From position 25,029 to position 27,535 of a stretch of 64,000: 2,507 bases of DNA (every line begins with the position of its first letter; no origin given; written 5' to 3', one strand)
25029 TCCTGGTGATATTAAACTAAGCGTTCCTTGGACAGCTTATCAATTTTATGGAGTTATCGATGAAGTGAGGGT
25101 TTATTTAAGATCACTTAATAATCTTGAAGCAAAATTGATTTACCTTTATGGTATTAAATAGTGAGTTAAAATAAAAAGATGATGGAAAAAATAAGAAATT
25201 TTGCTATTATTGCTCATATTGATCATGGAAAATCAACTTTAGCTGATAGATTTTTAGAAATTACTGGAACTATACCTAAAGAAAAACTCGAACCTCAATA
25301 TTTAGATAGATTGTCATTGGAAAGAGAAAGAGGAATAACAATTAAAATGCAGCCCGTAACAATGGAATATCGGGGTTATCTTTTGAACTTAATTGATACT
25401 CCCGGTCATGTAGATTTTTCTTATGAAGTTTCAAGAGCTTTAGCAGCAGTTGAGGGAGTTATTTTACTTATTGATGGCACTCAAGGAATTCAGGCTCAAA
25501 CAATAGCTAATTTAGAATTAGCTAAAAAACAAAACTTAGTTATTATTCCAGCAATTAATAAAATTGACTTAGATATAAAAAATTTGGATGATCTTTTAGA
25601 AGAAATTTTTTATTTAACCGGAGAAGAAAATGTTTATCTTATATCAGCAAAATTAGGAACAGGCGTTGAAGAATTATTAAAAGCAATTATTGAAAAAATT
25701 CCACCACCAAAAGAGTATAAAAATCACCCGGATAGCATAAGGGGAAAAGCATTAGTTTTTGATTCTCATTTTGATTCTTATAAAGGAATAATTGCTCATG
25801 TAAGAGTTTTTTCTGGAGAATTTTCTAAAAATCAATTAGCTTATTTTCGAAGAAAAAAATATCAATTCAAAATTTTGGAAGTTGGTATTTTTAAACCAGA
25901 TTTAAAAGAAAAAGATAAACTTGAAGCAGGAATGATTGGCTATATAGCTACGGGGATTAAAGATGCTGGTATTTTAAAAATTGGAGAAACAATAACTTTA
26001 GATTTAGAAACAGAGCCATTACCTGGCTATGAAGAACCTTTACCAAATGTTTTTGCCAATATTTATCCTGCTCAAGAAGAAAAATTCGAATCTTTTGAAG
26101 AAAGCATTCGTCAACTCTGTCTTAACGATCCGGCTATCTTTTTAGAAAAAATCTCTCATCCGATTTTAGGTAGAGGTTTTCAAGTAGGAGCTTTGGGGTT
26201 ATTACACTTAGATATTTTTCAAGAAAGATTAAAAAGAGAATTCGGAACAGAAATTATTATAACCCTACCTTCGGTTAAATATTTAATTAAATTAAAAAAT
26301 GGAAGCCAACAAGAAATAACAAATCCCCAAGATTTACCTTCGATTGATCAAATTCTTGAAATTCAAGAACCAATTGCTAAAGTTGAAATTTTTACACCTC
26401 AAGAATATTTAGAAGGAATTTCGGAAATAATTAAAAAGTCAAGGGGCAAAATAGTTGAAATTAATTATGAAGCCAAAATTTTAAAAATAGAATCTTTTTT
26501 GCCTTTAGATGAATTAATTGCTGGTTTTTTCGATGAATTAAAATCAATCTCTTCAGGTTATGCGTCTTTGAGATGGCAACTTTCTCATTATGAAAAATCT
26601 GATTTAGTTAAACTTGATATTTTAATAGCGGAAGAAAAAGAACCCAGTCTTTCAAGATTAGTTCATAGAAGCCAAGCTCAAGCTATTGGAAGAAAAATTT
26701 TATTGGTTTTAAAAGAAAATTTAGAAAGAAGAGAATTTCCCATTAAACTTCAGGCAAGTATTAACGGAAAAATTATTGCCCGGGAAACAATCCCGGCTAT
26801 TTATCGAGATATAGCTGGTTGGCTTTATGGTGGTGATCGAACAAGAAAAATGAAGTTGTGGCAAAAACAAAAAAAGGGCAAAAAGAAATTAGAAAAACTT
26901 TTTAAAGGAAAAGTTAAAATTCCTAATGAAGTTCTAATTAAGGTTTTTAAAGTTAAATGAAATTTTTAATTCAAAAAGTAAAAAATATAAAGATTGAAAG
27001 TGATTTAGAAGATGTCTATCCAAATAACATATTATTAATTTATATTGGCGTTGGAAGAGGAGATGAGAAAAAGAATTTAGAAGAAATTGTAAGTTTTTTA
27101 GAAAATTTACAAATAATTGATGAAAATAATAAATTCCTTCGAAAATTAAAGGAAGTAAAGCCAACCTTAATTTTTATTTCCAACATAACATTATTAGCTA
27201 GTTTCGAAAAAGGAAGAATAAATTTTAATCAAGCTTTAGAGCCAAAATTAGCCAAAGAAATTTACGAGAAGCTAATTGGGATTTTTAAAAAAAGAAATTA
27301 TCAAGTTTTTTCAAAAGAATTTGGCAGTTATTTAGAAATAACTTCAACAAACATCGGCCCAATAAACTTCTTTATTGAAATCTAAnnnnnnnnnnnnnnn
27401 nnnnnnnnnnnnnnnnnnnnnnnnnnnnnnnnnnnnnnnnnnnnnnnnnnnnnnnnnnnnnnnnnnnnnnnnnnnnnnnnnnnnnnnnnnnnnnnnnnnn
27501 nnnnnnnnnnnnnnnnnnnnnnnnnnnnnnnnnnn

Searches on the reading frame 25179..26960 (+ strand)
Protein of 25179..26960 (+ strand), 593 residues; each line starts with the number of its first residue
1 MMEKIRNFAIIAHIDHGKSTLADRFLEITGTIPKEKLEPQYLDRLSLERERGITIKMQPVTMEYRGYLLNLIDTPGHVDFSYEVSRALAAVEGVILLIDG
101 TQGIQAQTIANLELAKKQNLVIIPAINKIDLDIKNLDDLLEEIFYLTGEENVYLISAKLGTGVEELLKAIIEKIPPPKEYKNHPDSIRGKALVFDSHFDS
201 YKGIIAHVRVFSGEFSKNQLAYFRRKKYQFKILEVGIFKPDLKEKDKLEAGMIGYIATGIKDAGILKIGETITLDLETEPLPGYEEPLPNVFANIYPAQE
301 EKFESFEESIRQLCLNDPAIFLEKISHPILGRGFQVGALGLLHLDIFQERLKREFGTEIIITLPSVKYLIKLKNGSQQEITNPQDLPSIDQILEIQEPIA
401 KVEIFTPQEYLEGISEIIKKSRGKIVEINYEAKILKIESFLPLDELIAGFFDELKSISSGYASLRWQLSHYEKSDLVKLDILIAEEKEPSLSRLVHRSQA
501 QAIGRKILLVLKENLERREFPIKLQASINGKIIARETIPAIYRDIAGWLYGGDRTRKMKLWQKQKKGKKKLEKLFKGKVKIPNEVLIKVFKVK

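Call 62: search_protein_families(library=pfam, proteins=[window:25179-26960:+], max_evalue=0.0001)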
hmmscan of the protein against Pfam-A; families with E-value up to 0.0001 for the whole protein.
window:25179-26960:+ (593 aa): 8 families
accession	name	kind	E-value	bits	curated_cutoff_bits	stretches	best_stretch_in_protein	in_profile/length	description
PF00009.33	GTP_EFTU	-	5.9e-54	183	26.5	1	3-176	1-188/188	Elongation factor Tu GTP binding domain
PF06421.17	LepA_C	-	2.5e-30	105.2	29.7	1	486-591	4-107/107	GTP-binding protein LepA C-terminus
PF00679.30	EFG_C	-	3.3e-19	69.1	27.9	1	395-480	2-87/89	Elongation factor G C-terminus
PF16658.11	RF3_C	-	2.3e-06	27.9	40.1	1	289-373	9-90/132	Class II release factor RF3, C-terminal domain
PF03144.31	GTP_EFTU_D2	-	4.6e-06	27.4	30.3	1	203-273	1-73/73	Elongation factor Tu domain 2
PF01926.29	MMR_HSR1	-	4.4e-05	24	21.9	0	14-128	8-113/113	50S ribosome-binding GTPase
PF14492.12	EFG_III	-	5e-05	23.7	27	0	287-361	2-73/75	Elongation Factor G, domain III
PF22042.2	EF-G_D2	-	8.3e-05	23.1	27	0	190-272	3-81/84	Elongation factor G domain 2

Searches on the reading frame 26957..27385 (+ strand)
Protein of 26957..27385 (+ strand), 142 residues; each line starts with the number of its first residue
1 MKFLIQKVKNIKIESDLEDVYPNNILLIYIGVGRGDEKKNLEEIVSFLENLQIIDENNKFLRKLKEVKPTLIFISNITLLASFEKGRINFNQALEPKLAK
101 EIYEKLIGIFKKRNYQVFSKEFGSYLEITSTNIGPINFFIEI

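Call 62: search_protein_families(library=pfam, proteins=[window:26957-27385:+], max_evalue=0.0001)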
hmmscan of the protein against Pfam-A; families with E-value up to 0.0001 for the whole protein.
window:26957-27385:+ (142 aa): 1 family
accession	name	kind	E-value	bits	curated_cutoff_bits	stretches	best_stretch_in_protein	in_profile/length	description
PF02580.21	Tyr_Deacylase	-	1e-21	78.2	25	1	2-141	1-144/144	D-Tyr-tRNA(Tyr) deacylase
